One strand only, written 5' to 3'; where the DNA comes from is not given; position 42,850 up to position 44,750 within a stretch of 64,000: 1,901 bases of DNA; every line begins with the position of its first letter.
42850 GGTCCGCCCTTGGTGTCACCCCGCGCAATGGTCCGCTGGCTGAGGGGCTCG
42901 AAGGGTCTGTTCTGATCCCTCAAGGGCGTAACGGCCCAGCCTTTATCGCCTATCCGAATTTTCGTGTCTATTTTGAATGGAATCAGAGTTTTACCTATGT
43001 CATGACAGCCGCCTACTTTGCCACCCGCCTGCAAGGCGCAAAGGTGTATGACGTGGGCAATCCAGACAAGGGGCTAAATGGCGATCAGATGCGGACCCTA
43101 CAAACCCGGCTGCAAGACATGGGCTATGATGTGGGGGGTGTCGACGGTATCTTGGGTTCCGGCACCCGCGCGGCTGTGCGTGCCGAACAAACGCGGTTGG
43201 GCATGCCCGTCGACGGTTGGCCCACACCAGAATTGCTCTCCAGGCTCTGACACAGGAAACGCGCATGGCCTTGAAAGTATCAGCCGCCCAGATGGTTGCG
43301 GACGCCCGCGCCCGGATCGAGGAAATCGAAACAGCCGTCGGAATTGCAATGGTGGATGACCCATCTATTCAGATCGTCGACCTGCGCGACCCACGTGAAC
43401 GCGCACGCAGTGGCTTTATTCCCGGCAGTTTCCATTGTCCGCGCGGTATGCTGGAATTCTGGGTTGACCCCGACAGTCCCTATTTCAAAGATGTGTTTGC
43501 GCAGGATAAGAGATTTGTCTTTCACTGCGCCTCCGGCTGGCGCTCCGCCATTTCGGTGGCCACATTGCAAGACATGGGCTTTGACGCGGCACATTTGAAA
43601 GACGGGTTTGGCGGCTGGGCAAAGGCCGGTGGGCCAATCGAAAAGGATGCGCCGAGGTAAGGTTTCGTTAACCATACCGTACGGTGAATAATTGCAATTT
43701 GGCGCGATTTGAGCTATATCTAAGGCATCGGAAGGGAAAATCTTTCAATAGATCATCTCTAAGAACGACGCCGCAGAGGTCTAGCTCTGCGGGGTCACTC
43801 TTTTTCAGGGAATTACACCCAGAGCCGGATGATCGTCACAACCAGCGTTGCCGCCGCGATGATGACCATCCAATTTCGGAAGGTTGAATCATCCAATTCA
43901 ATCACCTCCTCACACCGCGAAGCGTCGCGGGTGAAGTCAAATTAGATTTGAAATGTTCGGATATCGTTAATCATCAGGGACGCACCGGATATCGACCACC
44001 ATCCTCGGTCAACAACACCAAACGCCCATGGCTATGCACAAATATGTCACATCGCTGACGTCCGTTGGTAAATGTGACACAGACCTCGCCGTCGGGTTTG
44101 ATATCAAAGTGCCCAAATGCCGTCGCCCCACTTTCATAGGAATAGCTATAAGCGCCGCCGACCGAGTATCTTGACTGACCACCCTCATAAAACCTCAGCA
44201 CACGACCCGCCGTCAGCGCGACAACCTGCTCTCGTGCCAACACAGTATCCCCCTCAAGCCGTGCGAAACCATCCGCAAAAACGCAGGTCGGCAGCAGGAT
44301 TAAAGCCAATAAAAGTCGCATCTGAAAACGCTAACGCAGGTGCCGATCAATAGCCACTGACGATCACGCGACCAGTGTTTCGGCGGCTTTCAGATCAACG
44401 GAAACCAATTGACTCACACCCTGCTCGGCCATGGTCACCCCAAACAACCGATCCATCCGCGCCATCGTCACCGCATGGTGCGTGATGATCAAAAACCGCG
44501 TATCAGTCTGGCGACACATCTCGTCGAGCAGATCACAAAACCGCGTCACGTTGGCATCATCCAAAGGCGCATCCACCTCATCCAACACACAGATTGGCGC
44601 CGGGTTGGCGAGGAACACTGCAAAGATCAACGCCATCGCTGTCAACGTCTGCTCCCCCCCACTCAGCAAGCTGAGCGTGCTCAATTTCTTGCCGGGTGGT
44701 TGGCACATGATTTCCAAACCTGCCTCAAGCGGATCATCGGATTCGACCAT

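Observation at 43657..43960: Unannotated type I toxin-antitoxin-like locus: 27-aa membrane peptide convergent with an ~80-nt sRNA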

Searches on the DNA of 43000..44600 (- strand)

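Call 3: search_rna_families(source=window, start=43000, end=44600, threshold=evalue, max_evalue=10, show_alignments=3)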
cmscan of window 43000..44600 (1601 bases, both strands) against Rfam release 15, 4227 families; matches with E-value up to 10: 1.
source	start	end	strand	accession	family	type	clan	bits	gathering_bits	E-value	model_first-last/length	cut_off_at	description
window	43765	43824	-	RF00382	DnaX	Cis-reg; frameshift_element;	-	15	35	2.8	1-65/65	no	DnaX ribosomal frameshifting element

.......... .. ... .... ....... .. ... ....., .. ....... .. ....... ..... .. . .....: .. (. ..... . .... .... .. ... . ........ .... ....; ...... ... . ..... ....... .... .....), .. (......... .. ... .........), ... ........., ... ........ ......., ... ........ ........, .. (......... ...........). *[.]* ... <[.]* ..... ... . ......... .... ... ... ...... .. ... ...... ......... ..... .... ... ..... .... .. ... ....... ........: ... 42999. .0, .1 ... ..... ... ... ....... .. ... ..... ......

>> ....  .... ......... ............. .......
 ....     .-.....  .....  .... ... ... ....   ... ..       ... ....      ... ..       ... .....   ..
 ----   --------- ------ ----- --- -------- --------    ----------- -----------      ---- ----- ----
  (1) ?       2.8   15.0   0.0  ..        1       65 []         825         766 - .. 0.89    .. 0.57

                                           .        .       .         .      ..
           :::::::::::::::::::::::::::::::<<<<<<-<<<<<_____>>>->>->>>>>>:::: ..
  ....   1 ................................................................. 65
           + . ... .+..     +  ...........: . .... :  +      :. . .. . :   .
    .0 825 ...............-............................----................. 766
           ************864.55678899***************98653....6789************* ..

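Call 45: search_dna_similar(query=window:43700-43965:-, collection=plasmids, mode=distant, max_evalue=0.01, max_rows=30)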
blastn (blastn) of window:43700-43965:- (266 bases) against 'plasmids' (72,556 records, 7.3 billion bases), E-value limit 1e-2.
No match.

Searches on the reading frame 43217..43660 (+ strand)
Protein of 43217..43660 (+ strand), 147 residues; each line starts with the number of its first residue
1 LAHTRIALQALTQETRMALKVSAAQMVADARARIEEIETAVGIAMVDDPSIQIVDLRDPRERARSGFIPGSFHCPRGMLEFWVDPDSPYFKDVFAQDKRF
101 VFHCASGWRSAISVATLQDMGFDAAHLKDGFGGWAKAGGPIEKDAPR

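Call 11: search_protein_families(library=pfam, proteins=[window:43217-43660:+], max_evalue=10)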
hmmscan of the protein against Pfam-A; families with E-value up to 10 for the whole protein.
window:43217-43660:+ (147 aa): 2 families
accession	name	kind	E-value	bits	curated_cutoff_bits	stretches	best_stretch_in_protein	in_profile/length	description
PF00581.25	Rhodanese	-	8.3e-17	61.9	22.2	1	44-136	7-101/102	Rhodanese-like domain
PF19861.4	DUF6335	-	0.064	14.2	25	1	34-69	79-114/124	Family of unknown function (DUF6335)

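Call 12: search_protein_families(library=ncbifam, proteins=[window:43217-43660:+], max_evalue=10)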
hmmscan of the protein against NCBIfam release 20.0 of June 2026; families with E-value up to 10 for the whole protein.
window:43217-43660:+ (147 aa): 12 families
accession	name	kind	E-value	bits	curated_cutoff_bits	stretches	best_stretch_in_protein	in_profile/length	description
NF006444.0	PRK08762.1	equivalog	2.3e-11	43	449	1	24-143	4-116/387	molybdopterin-synthase adenylyltransferase MoeB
NF005902.0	PRK07878.1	equivalog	4.8e-08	32.3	647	1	45-137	298-384/392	adenylyltransferase/sulfurtransferase MoeZ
NF005646.0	PRK07411.1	equivalog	1.2e-06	27.9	633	1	27-137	274-382/390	molybdopterin-synthase adenylyltransferase MoeB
NF041203.1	rhodanese_LYCAU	equivalog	2.2e-06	27.4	115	1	25-143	11-125/126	rhodanese-related (seleno)protein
NF033833.0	rhodan_ChrE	equivalog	0.0039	17.1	120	1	82-140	43-103/108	rhodanese family chromate resistance protein ChrE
TIGR04271.1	ThiI_C_thiazole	equivalog_domain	0.0092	16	70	1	52-123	28-94/101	thiazole biosynthesis protein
NF001195.0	PRK00162.1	equivalog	0.015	15.5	102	1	35-137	5-99/108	thiosulfate sulfurtransferase GlpE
TIGR03865.1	PQQ_CXXCW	subfamily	0.027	14.3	128.05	1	96-146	115-167/167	PQQ-dependent catabolism-associated CXXCW motif protein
TIGR04568.1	arch_SelU_Nterm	equivalog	0.043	13.6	200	1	96-135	173-213/215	selenouridine synthase SelU-like subunit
NF004111.0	PRK05600.1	equivalog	0.084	12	437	1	8-123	243-358/371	ThiF family adenylyltransferase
NF008557.0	PRK11493.1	equivalog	0.11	11.6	250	1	55-138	183-270/281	3-mercaptopyruvate sulfurtransferase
NF008752.0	PRK11784.1-4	equivalog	0.25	10.1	266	1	100-134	94-128/357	tRNA 2-selenouridine(34) synthase MnmH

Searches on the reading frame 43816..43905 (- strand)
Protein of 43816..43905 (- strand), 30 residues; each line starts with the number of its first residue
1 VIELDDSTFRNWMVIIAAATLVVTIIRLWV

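Call 11: search_protein_families(library=pfam, proteins=[window:43816-43905:-], max_evalue=10)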
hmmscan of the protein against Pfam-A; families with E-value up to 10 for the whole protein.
seq(30 aa): 0 families

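Call 12: search_protein_families(library=ncbifam, proteins=[window:43816-43905:-], max_evalue=10)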
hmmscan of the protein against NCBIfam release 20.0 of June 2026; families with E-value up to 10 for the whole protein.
seq(30 aa): 0 families

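Call 56: search_protein_families(library=padloc, proteins=[window:43816-43905:-], max_evalue=10)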
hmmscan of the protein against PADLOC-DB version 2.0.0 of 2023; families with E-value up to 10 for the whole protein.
seq(30 aa): 0 families

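Call 75: search_protein_representatives(protein=window:43816-43905:-)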
Query: 30 residues. Proteins with E-value up to 0.001 (for the whole library): 2; up to 1e-10: 0; up to 1e-30: 0. The best 2 are listed.
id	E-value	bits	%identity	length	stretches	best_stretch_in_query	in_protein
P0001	9.1e-05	36.6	70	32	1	3-29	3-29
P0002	2.3e-04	35.4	63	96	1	1-30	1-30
